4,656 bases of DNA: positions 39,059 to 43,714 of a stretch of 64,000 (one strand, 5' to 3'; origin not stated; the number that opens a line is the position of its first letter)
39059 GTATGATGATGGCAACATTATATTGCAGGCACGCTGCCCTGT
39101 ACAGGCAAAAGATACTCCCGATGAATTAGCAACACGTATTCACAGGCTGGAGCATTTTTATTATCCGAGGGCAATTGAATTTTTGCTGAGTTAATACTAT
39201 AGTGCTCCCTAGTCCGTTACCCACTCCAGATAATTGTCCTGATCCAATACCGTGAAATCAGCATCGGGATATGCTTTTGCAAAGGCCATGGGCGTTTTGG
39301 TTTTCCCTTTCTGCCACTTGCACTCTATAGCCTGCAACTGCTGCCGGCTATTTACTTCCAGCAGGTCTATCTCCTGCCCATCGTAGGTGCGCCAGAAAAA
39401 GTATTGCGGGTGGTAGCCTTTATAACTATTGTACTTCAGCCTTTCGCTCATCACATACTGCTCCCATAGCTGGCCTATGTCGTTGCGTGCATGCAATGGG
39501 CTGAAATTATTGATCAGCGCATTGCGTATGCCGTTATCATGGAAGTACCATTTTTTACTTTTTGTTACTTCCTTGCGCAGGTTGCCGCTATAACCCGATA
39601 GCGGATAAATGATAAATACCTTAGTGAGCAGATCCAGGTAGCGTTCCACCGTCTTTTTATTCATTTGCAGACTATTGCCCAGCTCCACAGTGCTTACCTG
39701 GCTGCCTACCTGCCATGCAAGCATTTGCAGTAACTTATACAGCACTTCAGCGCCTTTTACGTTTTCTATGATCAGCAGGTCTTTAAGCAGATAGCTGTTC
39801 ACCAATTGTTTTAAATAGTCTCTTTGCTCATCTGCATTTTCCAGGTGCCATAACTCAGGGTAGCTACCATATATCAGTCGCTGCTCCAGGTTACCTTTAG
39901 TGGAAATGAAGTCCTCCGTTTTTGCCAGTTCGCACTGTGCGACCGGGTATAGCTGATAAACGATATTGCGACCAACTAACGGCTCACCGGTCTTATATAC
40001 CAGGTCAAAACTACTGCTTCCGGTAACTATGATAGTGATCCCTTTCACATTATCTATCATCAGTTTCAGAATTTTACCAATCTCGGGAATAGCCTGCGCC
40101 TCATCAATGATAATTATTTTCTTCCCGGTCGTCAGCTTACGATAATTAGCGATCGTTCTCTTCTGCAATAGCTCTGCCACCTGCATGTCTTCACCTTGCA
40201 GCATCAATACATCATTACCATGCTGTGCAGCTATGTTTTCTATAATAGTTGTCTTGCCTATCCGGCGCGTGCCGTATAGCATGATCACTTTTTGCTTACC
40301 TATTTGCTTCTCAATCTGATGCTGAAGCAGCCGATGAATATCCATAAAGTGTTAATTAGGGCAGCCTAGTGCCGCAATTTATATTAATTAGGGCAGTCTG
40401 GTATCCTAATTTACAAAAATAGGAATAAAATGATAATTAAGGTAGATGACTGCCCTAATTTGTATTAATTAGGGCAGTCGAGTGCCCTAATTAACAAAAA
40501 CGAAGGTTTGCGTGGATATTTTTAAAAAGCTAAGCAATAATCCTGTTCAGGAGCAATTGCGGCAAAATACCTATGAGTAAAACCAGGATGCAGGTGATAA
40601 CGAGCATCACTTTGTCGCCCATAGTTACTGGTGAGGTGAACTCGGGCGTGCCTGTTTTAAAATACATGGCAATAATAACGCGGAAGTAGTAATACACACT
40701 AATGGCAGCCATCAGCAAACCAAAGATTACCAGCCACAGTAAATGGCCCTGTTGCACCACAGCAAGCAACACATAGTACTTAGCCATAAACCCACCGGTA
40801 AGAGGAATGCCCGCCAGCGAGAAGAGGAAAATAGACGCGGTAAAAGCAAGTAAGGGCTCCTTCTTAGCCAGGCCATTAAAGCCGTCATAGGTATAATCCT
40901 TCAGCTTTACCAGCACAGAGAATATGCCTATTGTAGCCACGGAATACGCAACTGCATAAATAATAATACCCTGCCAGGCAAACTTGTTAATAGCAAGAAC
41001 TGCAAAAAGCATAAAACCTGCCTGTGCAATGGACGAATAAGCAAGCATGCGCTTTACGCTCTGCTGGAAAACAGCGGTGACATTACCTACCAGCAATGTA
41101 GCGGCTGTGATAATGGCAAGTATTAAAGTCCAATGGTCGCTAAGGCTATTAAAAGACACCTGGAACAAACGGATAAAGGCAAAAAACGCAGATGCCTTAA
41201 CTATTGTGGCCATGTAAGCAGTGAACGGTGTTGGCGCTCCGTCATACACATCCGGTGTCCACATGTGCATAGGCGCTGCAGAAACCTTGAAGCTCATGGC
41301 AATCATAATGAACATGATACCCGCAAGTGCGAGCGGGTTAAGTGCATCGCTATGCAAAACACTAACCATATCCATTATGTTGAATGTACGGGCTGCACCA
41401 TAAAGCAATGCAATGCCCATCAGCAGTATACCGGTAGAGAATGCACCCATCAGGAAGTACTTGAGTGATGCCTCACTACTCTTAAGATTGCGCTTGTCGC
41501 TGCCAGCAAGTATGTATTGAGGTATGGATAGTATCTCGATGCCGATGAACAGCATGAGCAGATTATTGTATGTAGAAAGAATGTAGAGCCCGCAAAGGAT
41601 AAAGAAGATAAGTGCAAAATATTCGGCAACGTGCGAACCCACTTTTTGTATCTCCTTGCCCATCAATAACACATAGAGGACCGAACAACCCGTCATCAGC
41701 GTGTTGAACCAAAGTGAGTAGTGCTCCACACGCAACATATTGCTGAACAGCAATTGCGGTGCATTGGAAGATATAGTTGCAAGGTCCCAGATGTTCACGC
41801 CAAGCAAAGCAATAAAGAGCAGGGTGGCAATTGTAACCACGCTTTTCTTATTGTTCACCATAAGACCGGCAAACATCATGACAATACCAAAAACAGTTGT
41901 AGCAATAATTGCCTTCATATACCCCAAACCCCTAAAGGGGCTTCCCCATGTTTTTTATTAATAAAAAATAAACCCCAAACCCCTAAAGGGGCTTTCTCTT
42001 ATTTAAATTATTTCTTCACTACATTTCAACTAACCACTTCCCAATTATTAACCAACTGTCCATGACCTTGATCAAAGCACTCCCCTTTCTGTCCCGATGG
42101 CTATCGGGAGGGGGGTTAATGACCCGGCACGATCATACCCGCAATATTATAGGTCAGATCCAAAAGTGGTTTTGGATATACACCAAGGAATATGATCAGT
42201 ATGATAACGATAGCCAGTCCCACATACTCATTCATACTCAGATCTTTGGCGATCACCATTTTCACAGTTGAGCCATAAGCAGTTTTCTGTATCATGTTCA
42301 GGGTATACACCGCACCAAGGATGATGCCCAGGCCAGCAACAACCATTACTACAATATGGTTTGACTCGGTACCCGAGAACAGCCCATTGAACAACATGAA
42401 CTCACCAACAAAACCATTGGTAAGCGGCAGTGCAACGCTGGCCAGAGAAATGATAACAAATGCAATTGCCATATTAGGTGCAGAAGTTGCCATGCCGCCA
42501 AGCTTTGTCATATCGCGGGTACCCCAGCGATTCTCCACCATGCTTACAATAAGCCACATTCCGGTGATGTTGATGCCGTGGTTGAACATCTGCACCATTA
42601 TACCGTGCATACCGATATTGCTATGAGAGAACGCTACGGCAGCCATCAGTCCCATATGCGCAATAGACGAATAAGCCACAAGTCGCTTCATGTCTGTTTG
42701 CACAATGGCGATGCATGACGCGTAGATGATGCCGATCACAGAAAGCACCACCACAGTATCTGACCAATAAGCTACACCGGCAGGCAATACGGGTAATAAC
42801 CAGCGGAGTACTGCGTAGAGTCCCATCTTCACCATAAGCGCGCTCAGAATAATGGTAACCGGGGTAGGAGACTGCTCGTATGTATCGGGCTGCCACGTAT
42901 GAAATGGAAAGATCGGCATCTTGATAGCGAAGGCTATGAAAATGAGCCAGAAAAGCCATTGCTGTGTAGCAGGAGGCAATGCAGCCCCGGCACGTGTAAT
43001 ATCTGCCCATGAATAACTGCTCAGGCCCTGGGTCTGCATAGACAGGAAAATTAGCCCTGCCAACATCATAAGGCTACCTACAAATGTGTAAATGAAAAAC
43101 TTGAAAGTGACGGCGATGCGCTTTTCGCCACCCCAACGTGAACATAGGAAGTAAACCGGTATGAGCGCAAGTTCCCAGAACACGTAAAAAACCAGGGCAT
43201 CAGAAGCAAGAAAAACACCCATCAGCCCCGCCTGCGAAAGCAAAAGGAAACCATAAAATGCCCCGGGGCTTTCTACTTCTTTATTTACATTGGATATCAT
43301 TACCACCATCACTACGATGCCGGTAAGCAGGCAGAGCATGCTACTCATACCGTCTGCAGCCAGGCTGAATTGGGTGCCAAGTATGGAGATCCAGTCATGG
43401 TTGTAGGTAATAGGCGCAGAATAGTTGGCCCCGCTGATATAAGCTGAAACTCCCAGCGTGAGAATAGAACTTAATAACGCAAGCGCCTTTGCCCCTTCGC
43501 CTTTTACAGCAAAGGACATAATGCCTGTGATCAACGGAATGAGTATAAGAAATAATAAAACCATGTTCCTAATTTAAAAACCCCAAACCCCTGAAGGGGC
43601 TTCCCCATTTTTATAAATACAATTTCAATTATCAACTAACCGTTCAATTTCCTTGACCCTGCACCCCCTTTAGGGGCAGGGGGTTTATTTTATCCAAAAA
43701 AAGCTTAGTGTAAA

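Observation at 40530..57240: Complex I (nuoA-N) operon interrupted by five same-strand accessory cassettes, including three toxin-antitoxin pairs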

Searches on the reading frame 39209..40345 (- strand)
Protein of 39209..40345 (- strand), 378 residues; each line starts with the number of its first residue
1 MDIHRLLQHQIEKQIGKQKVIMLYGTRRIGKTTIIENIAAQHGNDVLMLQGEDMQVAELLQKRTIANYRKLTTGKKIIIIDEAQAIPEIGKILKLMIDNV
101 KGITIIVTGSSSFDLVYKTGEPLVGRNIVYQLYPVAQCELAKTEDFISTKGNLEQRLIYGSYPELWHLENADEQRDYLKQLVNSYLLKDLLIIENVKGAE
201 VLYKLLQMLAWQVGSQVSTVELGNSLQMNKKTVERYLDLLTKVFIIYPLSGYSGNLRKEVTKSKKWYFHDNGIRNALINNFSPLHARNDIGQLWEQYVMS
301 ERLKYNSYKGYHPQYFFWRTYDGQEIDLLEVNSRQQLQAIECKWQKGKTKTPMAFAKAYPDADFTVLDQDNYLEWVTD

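Call 7: search_protein_families(library=ncbifam, proteins=[window:39209-40345:-], max_evalue=0.00001)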
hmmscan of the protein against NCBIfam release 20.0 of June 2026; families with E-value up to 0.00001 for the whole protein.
window:39209-40345:- (378 aa): 1 family
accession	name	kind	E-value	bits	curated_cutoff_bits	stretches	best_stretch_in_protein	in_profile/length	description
NF003229.0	PRK04195.1-5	equivalog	1.7e-07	30.3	280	1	11-88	37-117/413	replication factor C large subunit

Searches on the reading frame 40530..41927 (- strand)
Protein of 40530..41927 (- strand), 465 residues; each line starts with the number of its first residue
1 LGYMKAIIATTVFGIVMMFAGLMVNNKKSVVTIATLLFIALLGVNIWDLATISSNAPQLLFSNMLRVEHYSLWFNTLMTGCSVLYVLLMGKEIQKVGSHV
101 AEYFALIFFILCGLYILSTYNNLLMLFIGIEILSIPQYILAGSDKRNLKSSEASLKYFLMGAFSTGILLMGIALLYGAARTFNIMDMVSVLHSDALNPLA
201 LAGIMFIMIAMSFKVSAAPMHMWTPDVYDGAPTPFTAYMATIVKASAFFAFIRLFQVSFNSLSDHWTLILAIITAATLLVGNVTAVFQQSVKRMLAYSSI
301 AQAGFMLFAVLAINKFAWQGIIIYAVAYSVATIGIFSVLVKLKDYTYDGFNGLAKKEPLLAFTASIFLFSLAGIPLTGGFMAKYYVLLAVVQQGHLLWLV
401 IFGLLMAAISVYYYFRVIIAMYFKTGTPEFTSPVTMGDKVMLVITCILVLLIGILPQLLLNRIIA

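Call 7: search_protein_families(library=ncbifam, proteins=[window:40530-41927:-], max_evalue=0.00001)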
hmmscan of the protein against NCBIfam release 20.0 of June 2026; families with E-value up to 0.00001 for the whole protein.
window:40530-41927:- (465 aa): 73 families (the best 25 are shown)
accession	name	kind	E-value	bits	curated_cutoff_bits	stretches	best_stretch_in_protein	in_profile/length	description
TIGR01770.1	NDH_I_N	subfamily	2.9e-110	369.5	332.6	1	11-460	11-472/472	NADH-quinone oxidoreductase subunit NuoN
NF004441.0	PRK05777.1-4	equivalog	3.5e-105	352.6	477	1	88-461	132-514/524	NADH-quinone oxidoreductase subunit NuoN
NF004442.0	PRK05777.1-5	equivalog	8.7e-98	328.4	523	1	9-461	16-472/483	NADH-quinone oxidoreductase subunit NuoN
NF004440.0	PRK05777.1-3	equivalog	2.4e-93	313.6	519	1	10-457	17-463/477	NADH-quinone oxidoreductase subunit NuoN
NF004445.0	PRK05777.2-3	equivalog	5.9e-82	276.1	408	1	8-463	10-470/475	NADH-quinone oxidoreductase subunit NuoN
NF002701.0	PRK02504.1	equivalog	2.7e-80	270.3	569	1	12-425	22-437/513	NAD(P)H-quinone oxidoreductase subunit N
NF004446.0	PRK05777.2-4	equivalog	4.6e-78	263.5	590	1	13-461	23-489/502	NADH-quinone oxidoreductase subunit NuoN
NF004439.0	PRK05777.1-1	equivalog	4.3e-72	243.6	531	1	11-461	15-476/485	NADH-quinone oxidoreductase subunit NuoN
NF004444.0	PRK05777.2-2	equivalog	2.3e-71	241.4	496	1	7-463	20-487/496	NADH-quinone oxidoreductase subunit NuoN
NF004443.0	PRK05777.2-1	equivalog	4.3e-65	220.8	626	1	25-459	35-484/506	NADH-quinone oxidoreductase subunit NuoN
NF006241.0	PRK08377.1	equivalog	6.9e-49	167.2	645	1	96-461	102-468/494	NADH dehydrogenase subunit N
NF004447.0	PRK05777.2-5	equivalog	8e-49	166.9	547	1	8-451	8-450/458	NADH-quinone oxidoreductase subunit NuoN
NF004448.0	PRK05777.2-6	equivalog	2.6e-48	165.2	869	1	21-425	31-445/492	NADH-quinone oxidoreductase subunit NuoN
NF006419.0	PRK08668.1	equivalog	7.4e-40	137.3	617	1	4-463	4-474/613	NADH dehydrogenase subunit M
NF009305.0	PRK12662.1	equivalog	1.2e-38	133.1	700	1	78-452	88-467/492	putative monovalent cation/H+ antiporter subunit D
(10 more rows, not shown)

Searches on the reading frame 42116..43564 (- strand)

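Call 7: search_protein_families(library=ncbifam, proteins=[window:42116-43564:-], max_evalue=0.00001)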
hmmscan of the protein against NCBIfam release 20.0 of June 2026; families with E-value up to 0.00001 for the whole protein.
window:42116-43564:- (482 aa): 73 families (the best 25 are shown)
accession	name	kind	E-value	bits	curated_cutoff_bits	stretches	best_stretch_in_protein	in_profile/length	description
TIGR01972.1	NDH_I_M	subfamily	3.9e-133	444.7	263.8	1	4-473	2-477/486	NADH-quinone oxidoreductase subunit M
NF004500.0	PRK05846.1-4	equivalog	3.5e-112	375.7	550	1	3-470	7-494/525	NADH-quinone oxidoreductase subunit M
NF004505.0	PRK05846.2-5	equivalog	2.5e-107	359.7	700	1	2-470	4-473/508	NADH-quinone oxidoreductase subunit M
NF004501.0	PRK05846.1-5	subfamily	1.3e-99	334.3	598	1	2-471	6-476/492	NADH-quinone oxidoreductase subunit M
NF004499.0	PRK05846.1-3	equivalog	1.2e-96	324.5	585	1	6-473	10-479/502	NADH-quinone oxidoreductase subunit M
NF004498.0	PRK05846.1-1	equivalog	5.1e-89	299.4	614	1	1-472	1-490/509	NADH-quinone oxidoreductase subunit M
NF004506.0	PRK05846.2-6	equivalog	7.4e-89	299.3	789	1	27-470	39-481/493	NADH-quinone oxidoreductase subunit M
NF009212.0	PRK12561.1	subfamily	2.7e-82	277.2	645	1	6-470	12-487/531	NAD(P)H-quinone oxidoreductase subunit 4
NF005060.0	PRK06473.1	equivalog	2.1e-80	270.9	747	1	4-478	3-481/500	NADH-quinone oxidoreductase subunit M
NF002713.0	PRK02546.1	subfamily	1.2e-77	261.6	827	1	7-469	19-489/533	NAD(P)H-quinone oxidoreductase subunit 4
NF005611.0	PRK07363.1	equivalog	2.9e-77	260.3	764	1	3-470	5-473/501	NADH-quinone oxidoreductase subunit M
NF004504.0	PRK05846.2-3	equivalog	1.1e-67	229.2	785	1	11-470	27-485/499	NADH-quinone oxidoreductase subunit M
NF004503.0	PRK05846.2-2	subfamily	2.1e-65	221.8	720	1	1-475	1-486/490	NADH-quinone oxidoreductase subunit M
NF004502.0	PRK05846.2-1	equivalog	3.7e-60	204.1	791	1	57-469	80-488/500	NADH-quinone oxidoreductase subunit M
NF006419.0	PRK08668.1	equivalog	1.4e-55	189.3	617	1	2-475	3-478/613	NADH dehydrogenase subunit M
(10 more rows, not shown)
